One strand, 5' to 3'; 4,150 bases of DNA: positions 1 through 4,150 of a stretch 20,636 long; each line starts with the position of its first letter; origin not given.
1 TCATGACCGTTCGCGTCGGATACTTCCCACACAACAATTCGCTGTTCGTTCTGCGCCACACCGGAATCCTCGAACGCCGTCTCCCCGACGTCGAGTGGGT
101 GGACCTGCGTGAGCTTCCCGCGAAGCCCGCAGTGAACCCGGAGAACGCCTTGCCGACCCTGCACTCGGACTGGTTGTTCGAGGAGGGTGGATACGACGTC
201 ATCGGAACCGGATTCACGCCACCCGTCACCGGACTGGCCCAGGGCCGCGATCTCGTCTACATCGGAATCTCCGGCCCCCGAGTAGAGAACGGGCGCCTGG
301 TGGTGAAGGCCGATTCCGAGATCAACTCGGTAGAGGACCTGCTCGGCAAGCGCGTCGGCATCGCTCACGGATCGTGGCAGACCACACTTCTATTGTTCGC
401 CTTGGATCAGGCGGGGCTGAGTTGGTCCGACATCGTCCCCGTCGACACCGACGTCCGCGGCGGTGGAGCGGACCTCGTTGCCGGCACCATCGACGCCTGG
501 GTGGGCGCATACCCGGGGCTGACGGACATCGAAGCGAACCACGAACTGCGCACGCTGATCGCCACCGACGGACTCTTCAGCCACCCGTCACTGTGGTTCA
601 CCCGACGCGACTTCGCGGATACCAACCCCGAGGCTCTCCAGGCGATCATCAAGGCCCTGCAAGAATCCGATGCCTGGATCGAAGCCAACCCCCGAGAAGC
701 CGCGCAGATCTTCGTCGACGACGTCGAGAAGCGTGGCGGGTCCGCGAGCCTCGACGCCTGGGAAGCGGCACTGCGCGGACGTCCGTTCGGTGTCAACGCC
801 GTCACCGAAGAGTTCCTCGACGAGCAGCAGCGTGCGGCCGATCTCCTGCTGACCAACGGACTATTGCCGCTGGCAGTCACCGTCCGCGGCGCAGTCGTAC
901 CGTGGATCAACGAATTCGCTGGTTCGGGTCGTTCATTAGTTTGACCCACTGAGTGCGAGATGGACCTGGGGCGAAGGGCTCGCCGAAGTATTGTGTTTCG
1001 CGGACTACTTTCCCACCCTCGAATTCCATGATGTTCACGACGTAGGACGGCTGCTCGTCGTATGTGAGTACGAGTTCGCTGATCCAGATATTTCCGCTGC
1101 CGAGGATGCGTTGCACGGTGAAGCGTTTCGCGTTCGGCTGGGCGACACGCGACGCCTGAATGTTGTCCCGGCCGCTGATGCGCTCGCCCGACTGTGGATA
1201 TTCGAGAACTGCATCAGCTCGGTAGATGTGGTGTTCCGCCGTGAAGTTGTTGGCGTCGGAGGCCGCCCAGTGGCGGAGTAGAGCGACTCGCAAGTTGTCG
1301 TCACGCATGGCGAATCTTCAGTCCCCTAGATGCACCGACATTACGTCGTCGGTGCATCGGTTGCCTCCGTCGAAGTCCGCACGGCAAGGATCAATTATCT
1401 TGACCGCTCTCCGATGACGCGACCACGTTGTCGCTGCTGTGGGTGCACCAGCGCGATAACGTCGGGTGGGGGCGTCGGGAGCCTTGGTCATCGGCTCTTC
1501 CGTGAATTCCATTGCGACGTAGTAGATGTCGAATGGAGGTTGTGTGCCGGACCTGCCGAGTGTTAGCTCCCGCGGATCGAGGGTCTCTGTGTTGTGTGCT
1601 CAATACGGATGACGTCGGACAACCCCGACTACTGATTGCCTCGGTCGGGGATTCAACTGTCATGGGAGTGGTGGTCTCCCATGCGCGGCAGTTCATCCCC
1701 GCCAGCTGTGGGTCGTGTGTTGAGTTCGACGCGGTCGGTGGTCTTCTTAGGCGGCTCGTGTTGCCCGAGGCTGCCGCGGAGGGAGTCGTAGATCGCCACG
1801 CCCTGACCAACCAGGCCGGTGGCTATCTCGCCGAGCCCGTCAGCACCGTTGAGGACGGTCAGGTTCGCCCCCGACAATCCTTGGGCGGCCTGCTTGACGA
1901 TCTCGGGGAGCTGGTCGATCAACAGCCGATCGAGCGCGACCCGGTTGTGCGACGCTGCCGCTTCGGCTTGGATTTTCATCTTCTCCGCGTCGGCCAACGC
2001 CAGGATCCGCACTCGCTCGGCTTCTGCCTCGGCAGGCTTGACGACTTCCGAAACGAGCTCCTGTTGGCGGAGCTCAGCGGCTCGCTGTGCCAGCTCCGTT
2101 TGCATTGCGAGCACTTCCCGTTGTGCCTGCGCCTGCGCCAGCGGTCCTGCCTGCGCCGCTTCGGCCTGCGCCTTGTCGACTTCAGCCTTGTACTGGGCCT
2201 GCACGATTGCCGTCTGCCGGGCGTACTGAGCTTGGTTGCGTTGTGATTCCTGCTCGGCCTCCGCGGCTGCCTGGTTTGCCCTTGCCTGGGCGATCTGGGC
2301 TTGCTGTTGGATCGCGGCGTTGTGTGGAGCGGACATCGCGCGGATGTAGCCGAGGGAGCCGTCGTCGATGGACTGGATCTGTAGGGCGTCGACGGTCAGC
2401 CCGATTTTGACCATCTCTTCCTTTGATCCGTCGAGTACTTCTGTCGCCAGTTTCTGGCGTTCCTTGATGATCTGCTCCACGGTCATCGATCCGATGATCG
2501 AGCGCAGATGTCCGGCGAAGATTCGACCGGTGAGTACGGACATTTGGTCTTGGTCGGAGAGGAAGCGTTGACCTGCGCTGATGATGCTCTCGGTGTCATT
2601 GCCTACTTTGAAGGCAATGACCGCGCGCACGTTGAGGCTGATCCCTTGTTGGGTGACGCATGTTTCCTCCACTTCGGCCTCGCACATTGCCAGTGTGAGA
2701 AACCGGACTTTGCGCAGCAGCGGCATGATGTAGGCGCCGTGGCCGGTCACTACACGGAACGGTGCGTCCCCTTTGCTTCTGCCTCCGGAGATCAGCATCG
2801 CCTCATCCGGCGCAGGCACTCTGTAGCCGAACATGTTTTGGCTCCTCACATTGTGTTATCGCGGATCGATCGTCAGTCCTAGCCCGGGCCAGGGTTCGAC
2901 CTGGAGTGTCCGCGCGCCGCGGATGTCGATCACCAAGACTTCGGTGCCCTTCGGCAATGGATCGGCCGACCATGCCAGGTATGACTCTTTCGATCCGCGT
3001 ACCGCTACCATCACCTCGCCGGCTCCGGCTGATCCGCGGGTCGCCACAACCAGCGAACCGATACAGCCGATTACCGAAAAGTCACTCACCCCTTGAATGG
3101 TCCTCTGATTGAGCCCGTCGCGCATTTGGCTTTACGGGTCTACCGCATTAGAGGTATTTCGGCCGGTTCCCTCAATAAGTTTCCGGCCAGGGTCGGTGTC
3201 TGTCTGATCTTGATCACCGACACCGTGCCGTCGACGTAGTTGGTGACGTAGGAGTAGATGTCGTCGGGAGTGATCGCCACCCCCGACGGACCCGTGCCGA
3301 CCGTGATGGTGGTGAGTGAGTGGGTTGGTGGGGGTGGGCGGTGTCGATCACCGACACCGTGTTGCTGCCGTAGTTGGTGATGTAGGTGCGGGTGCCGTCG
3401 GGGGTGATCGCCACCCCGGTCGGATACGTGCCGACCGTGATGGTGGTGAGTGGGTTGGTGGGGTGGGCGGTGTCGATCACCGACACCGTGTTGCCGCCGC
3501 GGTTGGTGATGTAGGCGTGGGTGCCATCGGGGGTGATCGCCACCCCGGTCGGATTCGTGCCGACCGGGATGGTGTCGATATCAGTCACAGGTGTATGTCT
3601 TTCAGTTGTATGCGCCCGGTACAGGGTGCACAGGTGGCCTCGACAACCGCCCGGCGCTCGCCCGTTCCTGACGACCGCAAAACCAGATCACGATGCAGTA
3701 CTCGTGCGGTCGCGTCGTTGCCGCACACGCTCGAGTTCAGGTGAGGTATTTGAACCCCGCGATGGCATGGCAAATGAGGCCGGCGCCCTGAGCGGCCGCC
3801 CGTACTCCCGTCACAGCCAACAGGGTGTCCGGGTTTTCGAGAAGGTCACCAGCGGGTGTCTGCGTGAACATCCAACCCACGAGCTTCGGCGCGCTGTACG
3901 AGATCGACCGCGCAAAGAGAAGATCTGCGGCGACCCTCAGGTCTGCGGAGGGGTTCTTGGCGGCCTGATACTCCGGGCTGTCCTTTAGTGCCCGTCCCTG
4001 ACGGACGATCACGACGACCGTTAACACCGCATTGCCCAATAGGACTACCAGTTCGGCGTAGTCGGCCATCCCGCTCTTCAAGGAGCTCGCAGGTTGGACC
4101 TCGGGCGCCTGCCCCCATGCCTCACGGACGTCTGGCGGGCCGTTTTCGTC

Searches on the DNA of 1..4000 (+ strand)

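Call 30: search_dna_similar(query=window:1-4000:+, collection=plasmids, mode=distant, max_rows=15)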
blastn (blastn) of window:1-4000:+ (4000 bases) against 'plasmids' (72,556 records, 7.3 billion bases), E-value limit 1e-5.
Records with a match: 66; places in all: 241; records where one place covers at least 80% of the query: 0.
Best place of each record, by identity: 80-90% 1; 60-80% 65.
By first word of the organism name: Streptomyces 45; Rhodococcus 6; Rhizobium 4; Mycobacterium 3; Kitasatospora 2; Embleya 2; Sinorhizobium 2; Methylocapsa 1; Rhodovastum 1.
By predicted mobility (MOB-suite, as given by PLSDB): non-mobilizable 45; mobilizable 20; conjugative 1.
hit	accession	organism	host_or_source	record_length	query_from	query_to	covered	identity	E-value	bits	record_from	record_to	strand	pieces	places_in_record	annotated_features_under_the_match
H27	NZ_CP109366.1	Streptomyces sp. NBC_01558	-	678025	1776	2848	27%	74.3%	0e+0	691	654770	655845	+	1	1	SPFH domain-containing protein | hypothetical protein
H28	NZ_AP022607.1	Mycobacterium branderi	-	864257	1765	2835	27%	68.5%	2e-111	412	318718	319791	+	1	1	flotillin family protein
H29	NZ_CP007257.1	Rhodococcus erythropolis R138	Hydroponic pots with potatoes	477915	3181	3579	10%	74.9%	5e-68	268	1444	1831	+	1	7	YncE family protein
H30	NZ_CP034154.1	Rhodococcus sp. NJ-530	Antarctic sea ice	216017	3181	3579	10%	74.9%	5e-68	268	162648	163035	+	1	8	beta-propeller fold lactonase family protein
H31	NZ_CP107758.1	Streptomyces sp. NBC_00597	-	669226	3210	3578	9%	71.4%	2e-41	179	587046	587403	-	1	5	cytochrome D1 domain-containing protein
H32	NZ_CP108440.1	Streptomyces sp. NBC_01278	-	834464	3210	3578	9%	71.2%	1e-43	187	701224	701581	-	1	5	cytochrome D1 domain-containing protein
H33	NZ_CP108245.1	Streptomyces sp. NBC_00073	-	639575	3210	3578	9%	71.2%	1e-43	187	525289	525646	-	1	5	cytochrome D1 domain-containing protein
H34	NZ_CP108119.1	Streptomyces sp. NBC_00211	-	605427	3210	3578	9%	71.2%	1e-43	187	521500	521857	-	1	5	cytochrome D1 domain-containing protein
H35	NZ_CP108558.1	Streptomyces sp. NBC_01205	-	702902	3210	3578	9%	71.1%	9e-40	175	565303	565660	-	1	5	cytochrome D1 domain-containing protein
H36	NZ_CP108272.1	Streptomyces sp. NBC_00045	-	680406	3210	3578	9%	71.1%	9e-40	175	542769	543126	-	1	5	cytochrome D1 domain-containing protein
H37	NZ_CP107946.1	Streptomyces sp. NBC_00390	-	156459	3212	3577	9%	71.5%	7e-29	221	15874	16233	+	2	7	YncE family protein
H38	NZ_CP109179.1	Streptomyces sp. NBC_01717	-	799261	3208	3578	9%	70.1%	5e-37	166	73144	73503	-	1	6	YncE family protein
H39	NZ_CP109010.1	Streptomyces sp. NBC_00690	-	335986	3210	3580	9%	69.8%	9e-34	155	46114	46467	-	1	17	beta-propeller fold lactonase family protein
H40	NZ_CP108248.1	Kitasatospora sp. NBC_00070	-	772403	3212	3578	9%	70.1%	1e-13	175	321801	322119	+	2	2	putative Ig domain-containing protein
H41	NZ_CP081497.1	Streptomyces sp. BHT-5-2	whole organism,plant soil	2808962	3212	3573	9%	70.3%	6e-23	183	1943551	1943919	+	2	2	none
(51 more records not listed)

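Call 105: search_rna_families(source=L024, start=10800, end=12900, threshold=gathering)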
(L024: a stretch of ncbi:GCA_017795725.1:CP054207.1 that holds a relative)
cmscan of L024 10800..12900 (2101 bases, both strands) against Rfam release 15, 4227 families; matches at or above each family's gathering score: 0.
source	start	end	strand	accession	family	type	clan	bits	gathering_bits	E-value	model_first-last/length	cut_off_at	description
